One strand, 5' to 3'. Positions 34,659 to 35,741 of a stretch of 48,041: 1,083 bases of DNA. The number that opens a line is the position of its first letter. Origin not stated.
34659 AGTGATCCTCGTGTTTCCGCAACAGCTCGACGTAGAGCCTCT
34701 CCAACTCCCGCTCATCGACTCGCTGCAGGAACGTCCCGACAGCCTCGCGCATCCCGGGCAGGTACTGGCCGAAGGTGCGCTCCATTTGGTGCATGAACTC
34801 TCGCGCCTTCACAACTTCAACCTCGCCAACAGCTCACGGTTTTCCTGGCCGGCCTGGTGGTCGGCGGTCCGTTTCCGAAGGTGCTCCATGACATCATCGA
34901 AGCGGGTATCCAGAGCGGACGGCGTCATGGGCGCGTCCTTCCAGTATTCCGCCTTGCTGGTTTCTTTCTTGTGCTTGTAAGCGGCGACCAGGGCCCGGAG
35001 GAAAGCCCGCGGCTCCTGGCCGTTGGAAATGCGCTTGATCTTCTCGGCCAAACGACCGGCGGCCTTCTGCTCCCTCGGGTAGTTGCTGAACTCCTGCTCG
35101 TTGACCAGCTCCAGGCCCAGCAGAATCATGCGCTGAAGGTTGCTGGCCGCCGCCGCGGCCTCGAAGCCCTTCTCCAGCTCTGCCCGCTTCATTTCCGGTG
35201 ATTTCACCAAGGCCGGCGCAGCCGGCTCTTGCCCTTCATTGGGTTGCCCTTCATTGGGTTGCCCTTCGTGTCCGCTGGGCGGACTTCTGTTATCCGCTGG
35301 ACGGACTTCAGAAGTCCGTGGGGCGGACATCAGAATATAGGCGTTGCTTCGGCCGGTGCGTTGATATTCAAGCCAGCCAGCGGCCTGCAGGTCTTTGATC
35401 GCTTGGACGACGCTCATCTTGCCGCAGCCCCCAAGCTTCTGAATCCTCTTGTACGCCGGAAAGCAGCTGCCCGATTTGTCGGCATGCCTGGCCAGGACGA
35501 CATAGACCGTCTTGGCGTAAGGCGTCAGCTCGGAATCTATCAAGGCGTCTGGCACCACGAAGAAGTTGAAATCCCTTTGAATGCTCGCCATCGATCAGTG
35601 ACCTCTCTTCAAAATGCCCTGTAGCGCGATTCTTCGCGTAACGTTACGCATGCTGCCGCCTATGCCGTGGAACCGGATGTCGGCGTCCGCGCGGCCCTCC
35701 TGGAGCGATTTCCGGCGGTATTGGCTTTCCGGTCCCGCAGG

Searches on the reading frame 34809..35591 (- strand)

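Call 3: search_protein_families(library=pfam, proteins=[window:34809-35591:-], max_evalue=0.01)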
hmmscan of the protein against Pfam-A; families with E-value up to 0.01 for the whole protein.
window:34809-35591:- (260 aa): 1 family
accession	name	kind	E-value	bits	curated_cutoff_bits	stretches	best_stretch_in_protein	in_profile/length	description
PF13730.12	HTH_36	-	4.4e-13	49.3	25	1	21-74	2-55/55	Helix-turn-helix domain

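Call 4: search_protein_families(library=phrogs, proteins=[window:34809-35591:-], max_evalue=0.001)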
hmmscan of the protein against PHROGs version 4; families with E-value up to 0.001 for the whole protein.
window:34809-35591:- (260 aa): 10 families
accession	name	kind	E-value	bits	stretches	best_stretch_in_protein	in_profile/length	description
phrog_270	-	DNA, RNA and nucleotide metabolism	5.2e-18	66.6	1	5-205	27-186/383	replication initiation protein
phrog_391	-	DNA, RNA and nucleotide metabolism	2.8e-11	44.6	1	20-145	13-153/298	replication initiation O-like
phrog_428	-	DNA, RNA and nucleotide metabolism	6.1e-11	43.1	1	6-101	86-189/455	replication initiation protein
phrog_1032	-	DNA, RNA and nucleotide metabolism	2.5e-08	35.2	1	24-100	17-95/281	replication initiation protein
phrog_8102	-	DNA, RNA and nucleotide metabolism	4.7e-08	33.5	1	14-144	24-165/337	replication initiation protein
phrog_186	-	DNA, RNA and nucleotide metabolism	7.3e-07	30.1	1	4-96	16-121/308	DnaD-like helicase loader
phrog_4617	-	DNA, RNA and nucleotide metabolism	2.9e-06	28.1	1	23-89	16-88/223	replication initiation protein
phrog_678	-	DNA, RNA and nucleotide metabolism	1.8e-05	25.5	1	31-118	77-166/346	replication initiation O-like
phrog_8540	-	DNA, RNA and nucleotide metabolism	8.9e-05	23.8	1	23-87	16-85/196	replication initiation O-like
phrog_11896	-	DNA, RNA and nucleotide metabolism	0.00017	22.6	1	28-84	24-82/225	primosomal protein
